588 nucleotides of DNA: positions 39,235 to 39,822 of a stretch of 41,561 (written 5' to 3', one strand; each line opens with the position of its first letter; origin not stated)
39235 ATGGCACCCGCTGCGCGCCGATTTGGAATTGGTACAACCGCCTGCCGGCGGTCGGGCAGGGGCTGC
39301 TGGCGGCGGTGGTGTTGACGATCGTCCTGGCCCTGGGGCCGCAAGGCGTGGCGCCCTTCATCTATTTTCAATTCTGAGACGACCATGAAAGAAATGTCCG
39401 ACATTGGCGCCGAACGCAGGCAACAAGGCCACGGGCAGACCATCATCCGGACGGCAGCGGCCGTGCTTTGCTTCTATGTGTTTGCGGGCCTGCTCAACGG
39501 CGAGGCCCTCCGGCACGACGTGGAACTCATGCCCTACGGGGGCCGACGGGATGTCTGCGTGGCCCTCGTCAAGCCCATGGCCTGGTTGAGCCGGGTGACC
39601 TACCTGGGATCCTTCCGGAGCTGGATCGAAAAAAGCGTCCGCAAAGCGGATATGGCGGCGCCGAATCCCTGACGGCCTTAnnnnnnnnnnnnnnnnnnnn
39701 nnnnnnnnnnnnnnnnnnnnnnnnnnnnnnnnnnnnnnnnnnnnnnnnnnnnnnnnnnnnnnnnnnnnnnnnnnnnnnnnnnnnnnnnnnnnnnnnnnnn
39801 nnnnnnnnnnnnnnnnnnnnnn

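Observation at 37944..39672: MBOAT followed by only a 95-aa single-TM protein; no AlgJ/AlgX/DltD/PatB-type periplasmic transferase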

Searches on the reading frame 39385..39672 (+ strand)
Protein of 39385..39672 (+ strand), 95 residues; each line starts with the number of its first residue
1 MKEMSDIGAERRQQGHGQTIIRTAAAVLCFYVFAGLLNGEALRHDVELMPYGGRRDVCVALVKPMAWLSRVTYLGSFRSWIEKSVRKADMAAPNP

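Call 5: search_protein_families(library=pfam, proteins=[window:39385-39672:+], max_evalue=0.01)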
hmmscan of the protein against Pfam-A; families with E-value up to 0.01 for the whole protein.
window:39385-39672:+ (95 aa): 0 families

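Call 6: search_protein_families(library=ncbifam, proteins=[window:39385-39672:+], max_evalue=0.01)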
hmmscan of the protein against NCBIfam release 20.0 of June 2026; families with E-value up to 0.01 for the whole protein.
window:39385-39672:+ (95 aa): 0 families

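Call 7: find_homologous_proteins(query=window:39385-39672:+, max_evalue=0.01)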
Query window:39385-39672:+ (95 aa): 12 proteins with E <= 0.01 among 13 candidates.
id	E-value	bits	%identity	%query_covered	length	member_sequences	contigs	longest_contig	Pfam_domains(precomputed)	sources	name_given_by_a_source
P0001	1.9e-57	208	100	100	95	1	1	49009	-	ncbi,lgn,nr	ncbi:MAG: hypothetical protein NTV49_10755 [Kiritimatiellaeota bacterium]|nr:hypothetical protein [K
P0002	2.4e-34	135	70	92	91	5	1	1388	-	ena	-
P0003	7.6e-32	127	66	93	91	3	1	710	-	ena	-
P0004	2.7e-30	122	66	92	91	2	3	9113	-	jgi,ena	-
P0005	5.8e-30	121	66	93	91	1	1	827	-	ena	-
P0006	1.4e-29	119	66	92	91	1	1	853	-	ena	-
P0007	3.3e-29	118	66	89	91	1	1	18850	-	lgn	-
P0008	1.7e-28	116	65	93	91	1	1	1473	-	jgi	-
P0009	2.7e-28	115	65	89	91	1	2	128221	-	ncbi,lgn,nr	ncbi:MAG: hypothetical protein PHW60_05220 [Kiritimatiellae bacterium]|nr:hypothetical protein [Kiri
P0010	8.9e-28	114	66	89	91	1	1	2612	-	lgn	-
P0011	4.5e-26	108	60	94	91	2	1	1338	-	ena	-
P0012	4.6e-26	108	60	93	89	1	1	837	-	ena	-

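Call 8: find_encoding_contigs(protein=P0009, flank=10000, max_places=3)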
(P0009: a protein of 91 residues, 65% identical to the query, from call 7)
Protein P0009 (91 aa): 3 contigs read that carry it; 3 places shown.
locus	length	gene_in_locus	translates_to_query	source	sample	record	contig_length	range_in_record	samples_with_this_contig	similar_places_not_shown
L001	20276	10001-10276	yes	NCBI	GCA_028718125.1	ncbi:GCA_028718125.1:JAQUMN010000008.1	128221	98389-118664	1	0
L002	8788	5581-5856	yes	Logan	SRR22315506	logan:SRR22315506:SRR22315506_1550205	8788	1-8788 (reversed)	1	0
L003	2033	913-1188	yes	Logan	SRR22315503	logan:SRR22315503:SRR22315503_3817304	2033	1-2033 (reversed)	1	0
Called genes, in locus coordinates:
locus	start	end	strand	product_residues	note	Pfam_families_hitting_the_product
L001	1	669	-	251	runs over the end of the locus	PF08543:Phos_pyr_kin, PF00294:PfkB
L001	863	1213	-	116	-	-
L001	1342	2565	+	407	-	PF00155:Aminotran_1_2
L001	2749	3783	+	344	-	PF08240:ADH_N, PF16912:Glu_dehyd_C, PF00107:ADH_zinc_N, PF13602:ADH_zinc_N_2 (weak)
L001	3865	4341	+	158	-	PF01668:SmpB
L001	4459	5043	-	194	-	PF07661:MORN_2 (faint)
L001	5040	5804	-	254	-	-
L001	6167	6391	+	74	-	PF00550:PP-binding (weak)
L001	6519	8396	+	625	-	-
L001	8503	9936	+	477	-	PF03062:MBOAT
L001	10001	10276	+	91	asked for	-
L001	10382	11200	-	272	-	PF05050:Methyltransf_21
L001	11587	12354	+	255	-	PF19040:SGNH (faint), PF04311:DUF459, PF13472:Lipase_GDSL_2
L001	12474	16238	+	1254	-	PF13371:TPR_9 (faint), PF13414:TPR_11 (faint), PF13424:TPR_12 (faint), PF13428:TPR_14 (faint), PF13431:TPR_17 (faint), PF13432:TPR_16 (weak), PF23914:TPR_CcmH_CycH, PF14559:TPR_19 (weak), +9 more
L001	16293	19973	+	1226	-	PF00515:TPR_1 (faint), PF07719:TPR_2 (faint), PF12895:ANAPC3 (faint), PF13174:TPR_6 (faint), PF13181:TPR_8 (faint), PF13432:TPR_16 (weak), PF23914:TPR_CcmH_CycH (weak), PF14559:TPR_19, +7 more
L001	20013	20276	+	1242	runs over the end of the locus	PF07719:TPR_2 (faint), PF12895:ANAPC3 (faint), PF13174:TPR_6 (faint), PF13424:TPR_12 (faint), PF13428:TPR_14 (faint), PF13432:TPR_16 (faint), PF23914:TPR_CcmH_CycH (faint), PF14559:TPR_19, +8 more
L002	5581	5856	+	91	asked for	-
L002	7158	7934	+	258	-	PF19040:SGNH (faint), PF04311:DUF459, PF13472:Lipase_GDSL_2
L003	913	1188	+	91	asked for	-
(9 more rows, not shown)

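Call 9: find_encoding_contigs(protein=P0007, flank=10000, max_places=3)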
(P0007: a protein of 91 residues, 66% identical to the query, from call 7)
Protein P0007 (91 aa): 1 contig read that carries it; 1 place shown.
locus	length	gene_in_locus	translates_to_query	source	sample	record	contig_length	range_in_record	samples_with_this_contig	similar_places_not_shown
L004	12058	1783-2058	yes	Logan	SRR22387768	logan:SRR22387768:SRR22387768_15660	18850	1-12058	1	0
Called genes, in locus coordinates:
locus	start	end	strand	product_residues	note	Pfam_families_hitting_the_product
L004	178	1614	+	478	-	PF03062:MBOAT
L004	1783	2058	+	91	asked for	-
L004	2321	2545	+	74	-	PF00550:PP-binding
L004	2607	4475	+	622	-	-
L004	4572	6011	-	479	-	PF01575:MaoC_dehydratas, PF00106:adh_short (weak)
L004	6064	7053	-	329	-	PF13489:Methyltransf_23, PF08241:Methyltransf_11, PF08242:Methyltransf_12, PF13649:Methyltransf_25, PF13847:Methyltransf_31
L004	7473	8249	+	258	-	PF19040:SGNH (weak), PF04311:DUF459, PF13472:Lipase_GDSL_2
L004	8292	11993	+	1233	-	PF00515:TPR_1 (faint), PF07719:TPR_2 (faint), PF13174:TPR_6 (faint), PF13181:TPR_8 (faint), PF13414:TPR_11 (faint), PF13428:TPR_14 (faint), PF23914:TPR_CcmH_CycH (weak), PF14559:TPR_19, +3 more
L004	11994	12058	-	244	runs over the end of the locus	PF07335:Glyco_hydro_75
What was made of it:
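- It is displaced by 1.3-5.4 kb in L001 and L004 (calls 8, 9).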

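Call 10: find_encoding_contigs(protein=P0004, flank=10000, max_places=3)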
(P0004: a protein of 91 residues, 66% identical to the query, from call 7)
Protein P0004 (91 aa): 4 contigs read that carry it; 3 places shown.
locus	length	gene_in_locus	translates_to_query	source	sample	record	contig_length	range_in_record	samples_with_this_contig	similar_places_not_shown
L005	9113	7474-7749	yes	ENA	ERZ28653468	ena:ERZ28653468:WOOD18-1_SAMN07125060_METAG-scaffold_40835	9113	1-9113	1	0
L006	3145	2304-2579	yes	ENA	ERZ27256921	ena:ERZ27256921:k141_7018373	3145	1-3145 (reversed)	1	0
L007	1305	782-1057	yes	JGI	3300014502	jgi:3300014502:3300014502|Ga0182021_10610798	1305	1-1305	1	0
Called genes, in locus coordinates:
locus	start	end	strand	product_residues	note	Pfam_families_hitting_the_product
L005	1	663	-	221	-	?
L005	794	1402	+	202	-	PF00551:Formyl_trans_N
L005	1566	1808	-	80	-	PF00072:Response_reg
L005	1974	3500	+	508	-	PF00535:Glycos_transf_2, PF13641:Glyco_tranf_2_3, PF03142:Chitin_synth_2, PF01644:Chitin_synth_1, PF13632:Glyco_trans_2_3 (weak)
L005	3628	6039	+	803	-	PF03704:BTAD (faint), PF07719:TPR_2 (faint), PF13414:TPR_11 (faint), PF13428:TPR_14 (faint), PF20225:DUF6584 (faint), PF00515:TPR_1 (faint), PF13432:TPR_16 (weak), PF14559:TPR_19 (weak)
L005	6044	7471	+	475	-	PF03062:MBOAT, PF13813:MBOAT_2 (weak)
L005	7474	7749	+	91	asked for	-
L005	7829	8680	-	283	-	-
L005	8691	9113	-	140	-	?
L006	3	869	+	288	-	?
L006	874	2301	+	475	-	PF03062:MBOAT, PF13813:MBOAT_2 (weak)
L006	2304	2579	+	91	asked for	-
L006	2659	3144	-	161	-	?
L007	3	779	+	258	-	?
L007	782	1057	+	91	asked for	-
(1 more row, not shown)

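Call 22: search_protein_representatives(alignment_id=A1)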
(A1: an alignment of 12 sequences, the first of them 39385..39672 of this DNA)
Query: 12 sequences, 91 profile positions. Proteins with E-value up to 0.001 (for the whole library): 114; up to 1e-10: 34; up to 1e-30: 1. The best 114 are listed.
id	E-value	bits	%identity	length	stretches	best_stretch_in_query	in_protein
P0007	3.2e-44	164.7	-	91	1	1-89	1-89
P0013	9.4e-24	99.1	-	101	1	1-90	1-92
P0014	2.3e-23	97.9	-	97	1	5-85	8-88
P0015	1.0e-18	83.0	-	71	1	21-88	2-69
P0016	4.3e-18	81.0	-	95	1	2-82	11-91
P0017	5.8e-18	80.6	-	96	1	5-86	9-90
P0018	1.8e-16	75.8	-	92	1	6-88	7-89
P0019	4.3e-16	74.6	-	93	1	5-83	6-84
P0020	1.8e-15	72.6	-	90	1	21-83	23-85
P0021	2.8e-15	72.0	-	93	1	19-86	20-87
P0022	1.4e-14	69.7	-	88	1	8-85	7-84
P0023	3.4e-14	68.5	-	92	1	4-89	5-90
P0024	1.7e-13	66.2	-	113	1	26-86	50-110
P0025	2.0e-13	66.0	-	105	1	11-88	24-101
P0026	3.7e-13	65.2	-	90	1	6-86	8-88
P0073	6.1e-08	48.5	-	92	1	17-85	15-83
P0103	2.4e-05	40.2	-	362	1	20-88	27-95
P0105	3.3e-05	39.7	-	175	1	22-79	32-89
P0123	7.7e-04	35.3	-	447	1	23-84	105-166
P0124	8.1e-04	35.2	-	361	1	19-84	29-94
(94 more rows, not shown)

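Call 24: search_protein_families(library=pfam, proteins=[P0103, P0124, P0123, P0105, L001:11587-12354:+, L004:7473-8249:+], max_evalue=0.01)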
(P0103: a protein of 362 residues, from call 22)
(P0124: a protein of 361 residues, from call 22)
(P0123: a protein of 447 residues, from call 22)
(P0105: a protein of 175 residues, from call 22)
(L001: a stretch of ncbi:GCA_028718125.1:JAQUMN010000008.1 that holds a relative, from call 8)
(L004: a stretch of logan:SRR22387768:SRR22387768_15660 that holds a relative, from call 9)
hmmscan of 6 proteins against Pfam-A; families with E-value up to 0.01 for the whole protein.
P0103 (362 aa): 3 families
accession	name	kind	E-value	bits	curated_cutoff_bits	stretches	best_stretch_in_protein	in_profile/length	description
PF04311.20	DUF459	-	4.1e-51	173.6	27.2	1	152-353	1-196/197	Protein of unknown function (DUF459)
PF13472.12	Lipase_GDSL_2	-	1.4e-08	35.9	32.9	1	165-342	24-174/178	GDSL-like Lipase/Acylhydrolase family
PF00657.28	Lipase_GDSL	-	3.1e-06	27.9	23.6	1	201-350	63-207/208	GDSL-like Lipase/Acylhydrolase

P0124 (361 aa): 3 families
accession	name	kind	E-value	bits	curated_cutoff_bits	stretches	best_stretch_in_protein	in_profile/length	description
PF04311.20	DUF459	-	2.9e-64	216.5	27.2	1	152-348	1-196/197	Protein of unknown function (DUF459)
PF13472.12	Lipase_GDSL_2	-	6.7e-12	46.7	32.9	1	156-340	2-177/178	GDSL-like Lipase/Acylhydrolase family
PF19040.6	SGNH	-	6.9e-10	39.5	27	2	274-346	182-246/248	SGNH domain (fused to AT3 domains)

P0123 (447 aa): 3 families
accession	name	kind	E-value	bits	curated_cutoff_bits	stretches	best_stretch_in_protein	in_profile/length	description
PF04311.20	DUF459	-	1.1e-62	211.4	27.2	1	240-436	1-195/197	Protein of unknown function (DUF459)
PF13472.12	Lipase_GDSL_2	-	2.2e-12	48.3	32.9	1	283-427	48-175/178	GDSL-like Lipase/Acylhydrolase family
PF00657.28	Lipase_GDSL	-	0.00031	21.4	23.6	1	295-434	73-207/208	GDSL-like Lipase/Acylhydrolase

P0105 (175 aa): 0 families

L001:11587-12354:+ (255 aa): 3 families
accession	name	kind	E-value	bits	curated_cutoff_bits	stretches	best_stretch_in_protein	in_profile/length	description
PF04311.20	DUF459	-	1.3e-50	172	27.2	1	40-237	2-196/197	Protein of unknown function (DUF459)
PF13472.12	Lipase_GDSL_2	-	6.1e-08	33.8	32.9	1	56-229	24-177/178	GDSL-like Lipase/Acylhydrolase family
PF19040.6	SGNH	-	2.4e-05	24.6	27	1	37-236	23-247/248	SGNH domain (fused to AT3 domains)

L004:7473-8249:+ (258 aa): 4 families
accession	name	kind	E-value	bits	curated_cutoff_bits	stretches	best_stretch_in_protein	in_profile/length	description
PF04311.20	DUF459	-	4.2e-50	170.3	27.2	1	42-240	1-196/197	Protein of unknown function (DUF459)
PF13472.12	Lipase_GDSL_2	-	2.6e-07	31.7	32.9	1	58-231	22-176/178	GDSL-like Lipase/Acylhydrolase family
PF19040.6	SGNH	-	3.9e-07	30.5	27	1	161-238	177-246/248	SGNH domain (fused to AT3 domains)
PF00657.28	Lipase_GDSL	-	0.00021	21.9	23.6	1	48-238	28-208/208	GDSL-like Lipase/Acylhydrolase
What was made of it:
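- On AlgJ/AlgX N-terminal fragment: The long relatives carry DUF459, not ALGX (call 24).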

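Call 26: find_encoding_contigs(protein=P0001, flank=10000, max_places=4)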
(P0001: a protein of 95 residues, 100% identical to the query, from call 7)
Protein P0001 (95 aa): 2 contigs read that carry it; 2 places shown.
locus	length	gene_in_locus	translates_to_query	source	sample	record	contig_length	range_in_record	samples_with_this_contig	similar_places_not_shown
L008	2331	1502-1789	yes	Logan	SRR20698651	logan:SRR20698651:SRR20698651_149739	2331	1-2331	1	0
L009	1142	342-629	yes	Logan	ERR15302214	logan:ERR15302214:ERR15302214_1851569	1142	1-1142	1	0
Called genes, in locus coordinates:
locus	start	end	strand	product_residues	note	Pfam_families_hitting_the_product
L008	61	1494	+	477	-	PF03062:MBOAT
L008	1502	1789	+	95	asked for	-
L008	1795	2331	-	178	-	?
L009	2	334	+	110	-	?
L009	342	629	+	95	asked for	-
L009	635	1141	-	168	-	?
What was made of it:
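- Tried and rejected: Only two short Logan contigs came back, not the 49,009-bp NCBI contig (call 26).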

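Call 30: find_related_loci(query=A1, collection=genome_contigs, flank=10000)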
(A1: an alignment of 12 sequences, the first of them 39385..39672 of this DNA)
Query A1 (95 aa) in genome_contigs; peptide patterns used: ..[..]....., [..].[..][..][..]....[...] (x = any residue, [..] = any of these).
36 stretches matched a pattern; 1 encode a relative of the query (tblastn E <= 1e-3); 1 distinct loci.
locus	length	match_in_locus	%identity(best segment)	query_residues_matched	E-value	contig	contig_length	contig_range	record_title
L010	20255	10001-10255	65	1-85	4e-35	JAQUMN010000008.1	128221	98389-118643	MAG: Kiritimatiellae bacterium isolate STD1_155 NODE_271_length_128221_cov_5.627203_Sandtown_D1, whole genome shotgun se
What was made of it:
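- Tried and rejected: With A1 on genome_contigs it returned only the already known L001 contig (call 30).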

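Call 31: find_homologous_proteins(query=A2, max_evalue=0.001)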
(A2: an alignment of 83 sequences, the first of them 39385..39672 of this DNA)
Query A2 (83 sequences) (95 aa, profile of the alignment): 47 proteins with E <= 0.001 among 1275 candidates.
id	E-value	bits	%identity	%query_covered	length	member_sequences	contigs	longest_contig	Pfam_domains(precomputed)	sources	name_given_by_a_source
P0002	1.3e-29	119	70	92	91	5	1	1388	-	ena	-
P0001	1.4e-29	119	100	100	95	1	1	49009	-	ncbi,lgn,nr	ncbi:MAG: hypothetical protein NTV49_10755 [Kiritimatiellaeota bacterium]|nr:hypothetical protein [K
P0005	3.7e-29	118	66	93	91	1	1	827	-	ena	-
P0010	1.0e-28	117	66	89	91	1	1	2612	-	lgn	-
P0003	1.7e-28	116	66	93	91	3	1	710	-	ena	-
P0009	5.3e-28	114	65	89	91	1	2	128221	-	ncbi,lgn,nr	ncbi:MAG: hypothetical protein PHW60_05220 [Kiritimatiellae bacterium]|nr:hypothetical protein [Kiri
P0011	9.7e-28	113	60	94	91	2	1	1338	-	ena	-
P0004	1.0e-27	113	66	92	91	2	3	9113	-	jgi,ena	-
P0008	1.3e-27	113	65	93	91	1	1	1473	-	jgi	-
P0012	1.5e-27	113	60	93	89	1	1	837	-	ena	-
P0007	2.1e-27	112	66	89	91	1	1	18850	-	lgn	-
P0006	4.5e-27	111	66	92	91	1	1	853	-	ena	-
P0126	4.0e-25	105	33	88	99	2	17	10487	-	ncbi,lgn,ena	-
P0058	5.9e-24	101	30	83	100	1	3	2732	-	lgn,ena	-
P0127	2.1e-22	96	36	61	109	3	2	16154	-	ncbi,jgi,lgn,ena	-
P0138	2.2e-19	87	30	84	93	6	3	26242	-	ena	-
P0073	9.5e-19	85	34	62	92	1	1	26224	-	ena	-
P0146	1.1e-17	81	28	67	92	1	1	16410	-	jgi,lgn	jgi:hypothetical protein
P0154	7.5e-12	62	30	53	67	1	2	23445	-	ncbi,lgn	-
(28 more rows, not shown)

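Call 32: find_encoding_contigs(protein=P0138, flank=8000, max_places=1)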
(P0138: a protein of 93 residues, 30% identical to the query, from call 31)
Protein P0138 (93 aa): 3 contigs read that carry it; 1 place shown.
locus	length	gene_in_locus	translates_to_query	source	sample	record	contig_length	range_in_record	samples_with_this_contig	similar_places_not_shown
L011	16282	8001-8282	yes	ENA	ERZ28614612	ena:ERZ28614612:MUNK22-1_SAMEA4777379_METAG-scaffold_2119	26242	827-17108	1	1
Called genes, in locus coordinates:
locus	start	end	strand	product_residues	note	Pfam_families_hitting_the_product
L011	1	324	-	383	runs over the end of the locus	?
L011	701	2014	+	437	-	PF13506:Glyco_transf_21 (weak), PF00535:Glycos_transf_2, PF13641:Glyco_tranf_2_3, PF03142:Chitin_synth_2, PF01644:Chitin_synth_1, PF13632:Glyco_trans_2_3 (weak)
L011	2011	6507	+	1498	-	PF00515:TPR_1 (faint), PF07719:TPR_2 (faint), PF13428:TPR_14 (faint), PF13432:TPR_16 (faint), PF14559:TPR_19 (faint)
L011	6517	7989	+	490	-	PF03062:MBOAT, PF13813:MBOAT_2 (weak)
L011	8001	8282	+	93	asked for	-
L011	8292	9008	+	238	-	PF19040:SGNH (faint), PF00657:Lipase_GDSL (faint), PF04311:DUF459, PF13472:Lipase_GDSL_2 (weak)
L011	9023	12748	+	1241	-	PF12895:ANAPC3 (faint), PF00515:TPR_1 (faint), PF07719:TPR_2 (faint), PF13181:TPR_8 (faint), PF14559:TPR_19, PF23914:TPR_CcmH_CycH, PF13428:TPR_14 (weak), PF01522:Polysacc_deac_1, +2 more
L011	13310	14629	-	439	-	PF13377:Peripla_BP_3, PF00165:HTH_AraC (faint), PF12833:HTH_18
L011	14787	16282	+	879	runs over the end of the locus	PF12951:PATR (faint)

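Call 33: find_encoding_contigs(protein=P0127, flank=8000, max_places=1)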
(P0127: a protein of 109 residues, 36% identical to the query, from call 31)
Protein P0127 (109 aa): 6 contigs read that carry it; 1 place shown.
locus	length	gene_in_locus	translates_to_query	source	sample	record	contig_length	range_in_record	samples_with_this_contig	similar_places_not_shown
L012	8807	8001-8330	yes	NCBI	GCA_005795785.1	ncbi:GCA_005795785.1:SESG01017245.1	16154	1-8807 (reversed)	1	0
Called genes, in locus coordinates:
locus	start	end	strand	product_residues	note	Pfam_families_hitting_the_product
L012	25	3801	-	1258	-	PF03710:GlnE, PF08335:GlnD_UR_UTase, PF03710:GlnE, PF08335:GlnD_UR_UTase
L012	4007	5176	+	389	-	PF00334:NDK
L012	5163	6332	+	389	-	PF00155:Aminotran_1_2, PF01041:DegT_DnrJ_EryC1 (weak)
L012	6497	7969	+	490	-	PF03062:MBOAT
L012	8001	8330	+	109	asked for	-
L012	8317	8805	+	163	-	?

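Call 34: find_encoding_contigs(protein=P0146, flank=8000, max_places=1)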
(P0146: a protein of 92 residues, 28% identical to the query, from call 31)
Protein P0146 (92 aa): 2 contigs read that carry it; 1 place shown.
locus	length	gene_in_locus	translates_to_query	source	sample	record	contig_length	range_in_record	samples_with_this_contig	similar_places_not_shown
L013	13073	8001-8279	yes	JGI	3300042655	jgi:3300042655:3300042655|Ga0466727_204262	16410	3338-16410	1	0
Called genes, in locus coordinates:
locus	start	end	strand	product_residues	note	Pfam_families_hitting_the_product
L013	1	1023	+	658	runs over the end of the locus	PF00664:ABC_membrane, PF02463:SMC_N (weak), PF00005:ABC_tran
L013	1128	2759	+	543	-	PF03023:MurJ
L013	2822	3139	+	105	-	PF02575:YbaB_DNA_bd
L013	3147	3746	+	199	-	PF21176:RecR_HhH, PF01751:Toprim, PF13662:Toprim_4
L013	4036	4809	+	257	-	-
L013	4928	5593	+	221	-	-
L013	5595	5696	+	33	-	-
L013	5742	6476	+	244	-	PF01168:Ala_racemase_N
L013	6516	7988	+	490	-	PF03062:MBOAT, PF13813:MBOAT_2 (weak)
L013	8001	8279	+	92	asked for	-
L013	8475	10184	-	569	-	PF02129:Peptidase_S15 (faint), PF12146:Hydrolase_4 (weak), PF01738:DLH (faint), PF00561:Abhydrolase_1, PF12146:Hydrolase_4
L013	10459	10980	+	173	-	PF09723:Zn_ribbon_8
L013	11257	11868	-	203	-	PF01914:MarC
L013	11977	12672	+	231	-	PF00215:OMPdecase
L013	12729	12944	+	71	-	-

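Call 35: find_encoding_contigs(protein=P0154, flank=8000, max_places=1)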
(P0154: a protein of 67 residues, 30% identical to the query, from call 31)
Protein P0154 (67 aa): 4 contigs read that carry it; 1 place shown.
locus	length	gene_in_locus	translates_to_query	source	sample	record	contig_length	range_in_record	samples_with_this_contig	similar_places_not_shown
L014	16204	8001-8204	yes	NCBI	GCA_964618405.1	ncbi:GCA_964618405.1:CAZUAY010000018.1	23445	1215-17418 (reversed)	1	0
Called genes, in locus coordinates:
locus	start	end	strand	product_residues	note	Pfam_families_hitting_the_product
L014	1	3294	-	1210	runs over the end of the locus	PF02463:SMC_N, PF13175:AAA_15, PF13304:AAA_21 (faint), PF13476:AAA_23, PF13555:AAA_29 (faint), PF24161:CCDC39 (weak), PF06470:SMC_hinge, PF24161:CCDC39 (weak)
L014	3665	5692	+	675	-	PF05691:Raffinose_syn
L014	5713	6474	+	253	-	PF08378:NERD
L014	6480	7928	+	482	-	PF03062:MBOAT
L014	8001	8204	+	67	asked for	-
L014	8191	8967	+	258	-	PF19040:SGNH (faint), PF04311:DUF459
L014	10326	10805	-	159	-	-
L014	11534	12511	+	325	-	-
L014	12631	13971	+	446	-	PF00753:Lactamase_B (weak), PF12706:Lactamase_B_2, PF16661:Lactamase_B_6, PF10996:Beta-Casp, PF07521:RMMBL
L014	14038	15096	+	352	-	PF01118:Semialdhyde_dh, PF02774:Semialdhyde_dhC, PF22698:Semialdhyde_dhC_1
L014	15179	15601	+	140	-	PF04519:Bactofilin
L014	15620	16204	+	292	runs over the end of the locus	PF04519:Bactofilin (faint)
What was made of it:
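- The small gene also occurs in loci with no ACP or FkbH in view (L011, L013, L014; calls 32, 34, 35).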
